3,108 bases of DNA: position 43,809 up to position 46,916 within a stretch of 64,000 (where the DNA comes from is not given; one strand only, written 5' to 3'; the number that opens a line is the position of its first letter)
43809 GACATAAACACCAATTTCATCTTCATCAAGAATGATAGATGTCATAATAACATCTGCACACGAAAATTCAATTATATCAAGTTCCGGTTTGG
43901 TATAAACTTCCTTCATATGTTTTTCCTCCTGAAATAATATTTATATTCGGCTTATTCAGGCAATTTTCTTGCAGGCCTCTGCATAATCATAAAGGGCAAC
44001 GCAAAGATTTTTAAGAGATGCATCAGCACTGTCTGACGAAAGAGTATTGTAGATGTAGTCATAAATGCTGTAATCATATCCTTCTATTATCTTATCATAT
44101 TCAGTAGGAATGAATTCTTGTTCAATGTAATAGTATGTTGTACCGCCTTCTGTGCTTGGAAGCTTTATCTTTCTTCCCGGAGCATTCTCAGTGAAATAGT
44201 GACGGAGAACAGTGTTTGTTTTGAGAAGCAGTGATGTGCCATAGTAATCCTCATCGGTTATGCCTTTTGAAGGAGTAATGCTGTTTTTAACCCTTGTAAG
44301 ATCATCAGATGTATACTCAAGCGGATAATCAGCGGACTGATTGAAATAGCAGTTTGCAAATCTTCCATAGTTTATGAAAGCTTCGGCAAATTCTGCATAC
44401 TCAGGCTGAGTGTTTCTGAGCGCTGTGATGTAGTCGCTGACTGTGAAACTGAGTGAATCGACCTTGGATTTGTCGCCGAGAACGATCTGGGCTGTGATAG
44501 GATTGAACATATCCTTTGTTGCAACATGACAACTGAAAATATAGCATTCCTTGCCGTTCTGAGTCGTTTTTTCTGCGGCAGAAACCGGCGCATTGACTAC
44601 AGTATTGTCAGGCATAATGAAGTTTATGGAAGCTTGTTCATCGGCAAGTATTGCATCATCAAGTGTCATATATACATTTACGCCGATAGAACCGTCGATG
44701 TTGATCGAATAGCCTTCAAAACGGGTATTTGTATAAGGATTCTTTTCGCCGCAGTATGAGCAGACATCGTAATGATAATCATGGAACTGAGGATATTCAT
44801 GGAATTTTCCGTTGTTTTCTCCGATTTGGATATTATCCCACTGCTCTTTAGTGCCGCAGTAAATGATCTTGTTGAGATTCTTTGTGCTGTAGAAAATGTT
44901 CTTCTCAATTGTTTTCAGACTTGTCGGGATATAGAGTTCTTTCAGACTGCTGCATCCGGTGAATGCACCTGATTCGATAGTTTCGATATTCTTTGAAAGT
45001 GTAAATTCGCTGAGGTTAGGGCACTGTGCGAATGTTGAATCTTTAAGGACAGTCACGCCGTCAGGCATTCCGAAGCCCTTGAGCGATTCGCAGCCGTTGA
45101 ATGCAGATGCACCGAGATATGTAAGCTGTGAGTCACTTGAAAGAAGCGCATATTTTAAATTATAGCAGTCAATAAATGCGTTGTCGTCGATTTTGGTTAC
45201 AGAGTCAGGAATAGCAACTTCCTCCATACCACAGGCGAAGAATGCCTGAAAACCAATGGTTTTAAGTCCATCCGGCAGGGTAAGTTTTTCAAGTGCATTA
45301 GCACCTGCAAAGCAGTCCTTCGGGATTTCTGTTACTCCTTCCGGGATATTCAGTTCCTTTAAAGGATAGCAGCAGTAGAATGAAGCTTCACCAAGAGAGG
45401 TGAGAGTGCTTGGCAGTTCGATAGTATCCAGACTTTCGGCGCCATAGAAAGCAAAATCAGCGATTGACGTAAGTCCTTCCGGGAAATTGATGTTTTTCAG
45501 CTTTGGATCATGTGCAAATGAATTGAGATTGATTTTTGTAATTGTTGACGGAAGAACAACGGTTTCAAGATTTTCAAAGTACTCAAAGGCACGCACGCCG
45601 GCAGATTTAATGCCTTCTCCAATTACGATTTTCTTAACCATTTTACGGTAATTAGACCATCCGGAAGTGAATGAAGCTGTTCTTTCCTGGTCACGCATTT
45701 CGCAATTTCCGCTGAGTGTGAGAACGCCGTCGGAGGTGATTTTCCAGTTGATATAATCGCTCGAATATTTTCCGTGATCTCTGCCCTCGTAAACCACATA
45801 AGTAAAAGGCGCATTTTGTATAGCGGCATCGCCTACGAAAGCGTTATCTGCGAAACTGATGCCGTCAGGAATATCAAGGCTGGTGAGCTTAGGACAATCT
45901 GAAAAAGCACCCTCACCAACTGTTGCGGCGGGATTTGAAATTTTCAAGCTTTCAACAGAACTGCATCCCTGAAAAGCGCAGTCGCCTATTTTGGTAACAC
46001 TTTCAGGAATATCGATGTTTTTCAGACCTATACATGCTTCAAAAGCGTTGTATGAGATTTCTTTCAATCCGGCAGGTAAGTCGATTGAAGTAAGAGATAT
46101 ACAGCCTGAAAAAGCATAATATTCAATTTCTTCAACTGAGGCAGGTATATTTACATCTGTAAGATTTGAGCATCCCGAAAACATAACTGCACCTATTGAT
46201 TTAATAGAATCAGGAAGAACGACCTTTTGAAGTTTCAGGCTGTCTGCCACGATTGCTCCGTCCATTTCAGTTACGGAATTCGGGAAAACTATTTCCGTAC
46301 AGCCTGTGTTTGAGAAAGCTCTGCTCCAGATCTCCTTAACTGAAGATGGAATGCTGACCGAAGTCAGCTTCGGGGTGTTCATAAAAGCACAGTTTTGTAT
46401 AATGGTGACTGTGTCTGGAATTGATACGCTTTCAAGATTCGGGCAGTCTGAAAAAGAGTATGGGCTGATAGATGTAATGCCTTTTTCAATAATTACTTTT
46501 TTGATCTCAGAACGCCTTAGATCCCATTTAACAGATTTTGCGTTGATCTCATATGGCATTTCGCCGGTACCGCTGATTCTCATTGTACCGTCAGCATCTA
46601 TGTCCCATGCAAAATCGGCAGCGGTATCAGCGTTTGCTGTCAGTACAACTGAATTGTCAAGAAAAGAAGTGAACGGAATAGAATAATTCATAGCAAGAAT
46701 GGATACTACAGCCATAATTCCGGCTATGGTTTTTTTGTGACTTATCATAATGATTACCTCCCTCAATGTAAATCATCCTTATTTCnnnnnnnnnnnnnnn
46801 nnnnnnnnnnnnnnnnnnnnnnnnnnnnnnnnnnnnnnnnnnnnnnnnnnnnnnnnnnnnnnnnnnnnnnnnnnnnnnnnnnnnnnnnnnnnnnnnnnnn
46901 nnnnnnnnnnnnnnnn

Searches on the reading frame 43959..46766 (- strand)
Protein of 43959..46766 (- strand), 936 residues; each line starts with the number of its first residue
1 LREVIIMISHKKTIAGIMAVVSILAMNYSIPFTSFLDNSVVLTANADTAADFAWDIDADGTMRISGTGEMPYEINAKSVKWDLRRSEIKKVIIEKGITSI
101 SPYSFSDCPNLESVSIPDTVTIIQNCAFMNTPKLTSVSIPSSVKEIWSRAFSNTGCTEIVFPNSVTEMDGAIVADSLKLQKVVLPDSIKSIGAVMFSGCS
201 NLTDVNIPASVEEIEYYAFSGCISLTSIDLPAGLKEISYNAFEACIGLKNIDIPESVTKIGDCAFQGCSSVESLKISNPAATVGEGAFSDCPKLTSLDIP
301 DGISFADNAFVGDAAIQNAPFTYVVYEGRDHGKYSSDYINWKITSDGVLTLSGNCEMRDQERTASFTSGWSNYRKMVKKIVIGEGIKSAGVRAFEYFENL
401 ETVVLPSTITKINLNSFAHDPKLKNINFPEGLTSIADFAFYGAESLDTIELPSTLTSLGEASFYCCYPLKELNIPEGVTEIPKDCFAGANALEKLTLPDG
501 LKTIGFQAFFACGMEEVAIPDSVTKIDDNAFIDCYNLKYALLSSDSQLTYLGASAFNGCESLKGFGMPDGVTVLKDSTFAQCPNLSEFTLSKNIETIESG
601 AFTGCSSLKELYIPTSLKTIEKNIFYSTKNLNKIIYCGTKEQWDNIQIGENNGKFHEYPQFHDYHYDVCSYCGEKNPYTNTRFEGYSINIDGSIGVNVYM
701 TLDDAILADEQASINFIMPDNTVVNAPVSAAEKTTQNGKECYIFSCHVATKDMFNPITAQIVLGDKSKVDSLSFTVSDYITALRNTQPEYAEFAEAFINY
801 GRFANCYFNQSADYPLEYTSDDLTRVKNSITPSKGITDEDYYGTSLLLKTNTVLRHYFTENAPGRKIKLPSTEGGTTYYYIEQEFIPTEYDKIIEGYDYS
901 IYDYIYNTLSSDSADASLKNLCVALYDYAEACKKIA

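Call 24: search_protein_families(library=pfam, proteins=[window:43959-46766:-], max_evalue=0.001)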
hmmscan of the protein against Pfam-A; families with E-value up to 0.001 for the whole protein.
window:43959-46766:- (936 aa): 4 families
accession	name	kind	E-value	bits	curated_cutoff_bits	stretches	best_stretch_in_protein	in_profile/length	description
PF13306.12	LRR_5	-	4.5e-122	402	27.7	5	410-538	1-127/127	BspA type Leucine rich repeat region (6 copies)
PF13855.12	LRR_8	-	5.8e-29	100.1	27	1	571-613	13-56/61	Leucine rich repeat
PF12799.13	LRR_4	-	1.4e-08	35.2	27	0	583-613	1-30/44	Leucine Rich repeats (2 copies)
PF23952.1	LRR_EndoS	-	1.6e-07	31.9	27.9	0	224-300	37-114/116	Endo-beta-N-acetylglucosaminidase EndoS LRR domain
